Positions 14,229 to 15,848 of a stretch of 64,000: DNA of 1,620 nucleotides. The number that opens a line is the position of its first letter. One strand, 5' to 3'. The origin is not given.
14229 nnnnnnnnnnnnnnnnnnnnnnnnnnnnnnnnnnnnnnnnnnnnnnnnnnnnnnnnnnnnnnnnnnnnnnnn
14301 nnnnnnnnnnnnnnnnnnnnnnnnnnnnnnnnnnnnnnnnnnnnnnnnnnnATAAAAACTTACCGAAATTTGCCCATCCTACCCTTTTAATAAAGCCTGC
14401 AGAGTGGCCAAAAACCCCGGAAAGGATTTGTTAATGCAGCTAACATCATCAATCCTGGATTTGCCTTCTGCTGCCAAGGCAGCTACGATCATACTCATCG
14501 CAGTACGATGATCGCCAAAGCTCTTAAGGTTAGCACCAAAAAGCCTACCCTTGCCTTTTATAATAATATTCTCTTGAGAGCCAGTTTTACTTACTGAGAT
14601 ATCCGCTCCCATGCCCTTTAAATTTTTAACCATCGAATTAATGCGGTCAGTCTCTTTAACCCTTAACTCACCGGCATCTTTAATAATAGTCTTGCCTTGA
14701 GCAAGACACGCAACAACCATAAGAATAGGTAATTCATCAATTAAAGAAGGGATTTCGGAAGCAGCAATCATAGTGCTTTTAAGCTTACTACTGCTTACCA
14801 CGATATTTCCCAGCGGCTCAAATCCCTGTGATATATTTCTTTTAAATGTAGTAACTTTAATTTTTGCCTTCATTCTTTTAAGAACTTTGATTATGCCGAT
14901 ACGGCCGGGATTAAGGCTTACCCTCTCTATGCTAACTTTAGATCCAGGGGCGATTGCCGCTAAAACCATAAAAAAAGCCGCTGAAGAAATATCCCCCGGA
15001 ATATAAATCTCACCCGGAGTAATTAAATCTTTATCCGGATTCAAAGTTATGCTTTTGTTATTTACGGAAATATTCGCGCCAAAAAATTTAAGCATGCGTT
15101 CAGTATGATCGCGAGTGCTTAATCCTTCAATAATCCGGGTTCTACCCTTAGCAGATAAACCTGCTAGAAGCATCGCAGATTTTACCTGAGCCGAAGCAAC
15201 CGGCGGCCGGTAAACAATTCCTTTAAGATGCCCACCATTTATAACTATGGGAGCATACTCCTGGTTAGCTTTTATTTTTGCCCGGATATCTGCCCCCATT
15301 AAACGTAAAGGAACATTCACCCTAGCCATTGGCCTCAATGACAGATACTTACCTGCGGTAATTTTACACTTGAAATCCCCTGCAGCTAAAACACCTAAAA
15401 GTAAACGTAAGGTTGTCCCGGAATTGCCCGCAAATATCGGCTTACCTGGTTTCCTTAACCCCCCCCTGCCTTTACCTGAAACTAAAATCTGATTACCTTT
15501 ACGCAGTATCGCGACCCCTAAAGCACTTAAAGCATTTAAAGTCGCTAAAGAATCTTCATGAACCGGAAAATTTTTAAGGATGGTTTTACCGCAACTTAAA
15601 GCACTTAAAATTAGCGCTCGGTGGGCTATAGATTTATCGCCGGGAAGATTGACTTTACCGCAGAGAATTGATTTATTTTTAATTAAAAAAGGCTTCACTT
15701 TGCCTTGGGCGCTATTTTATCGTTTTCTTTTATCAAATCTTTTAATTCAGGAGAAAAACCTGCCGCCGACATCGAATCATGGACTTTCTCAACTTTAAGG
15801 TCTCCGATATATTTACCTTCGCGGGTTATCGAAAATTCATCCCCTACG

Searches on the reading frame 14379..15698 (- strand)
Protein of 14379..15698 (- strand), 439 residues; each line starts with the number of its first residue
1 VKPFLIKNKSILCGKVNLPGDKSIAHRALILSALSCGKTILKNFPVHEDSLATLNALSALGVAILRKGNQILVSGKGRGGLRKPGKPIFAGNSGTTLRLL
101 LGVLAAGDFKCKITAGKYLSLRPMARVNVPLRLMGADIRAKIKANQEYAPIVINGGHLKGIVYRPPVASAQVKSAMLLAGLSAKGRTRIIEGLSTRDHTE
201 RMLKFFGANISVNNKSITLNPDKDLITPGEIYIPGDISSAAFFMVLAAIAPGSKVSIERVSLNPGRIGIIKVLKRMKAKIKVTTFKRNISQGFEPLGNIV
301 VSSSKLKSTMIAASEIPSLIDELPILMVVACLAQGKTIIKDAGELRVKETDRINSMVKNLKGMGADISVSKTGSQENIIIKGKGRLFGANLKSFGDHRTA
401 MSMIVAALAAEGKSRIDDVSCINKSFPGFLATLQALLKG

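Call 66: search_protein_families(library=pfam, proteins=[window:14379-15698:-], max_evalue=0.001)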
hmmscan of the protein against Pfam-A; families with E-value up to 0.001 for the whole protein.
window:14379-15698:- (439 aa): 1 family
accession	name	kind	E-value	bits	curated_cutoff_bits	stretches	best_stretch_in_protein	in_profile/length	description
PF00275.25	EPSP_synthase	-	2.1e-103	346.7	22.8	1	9-433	4-417/417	EPSP synthase (3-phosphoshikimate 1-carboxyvinyltransferase)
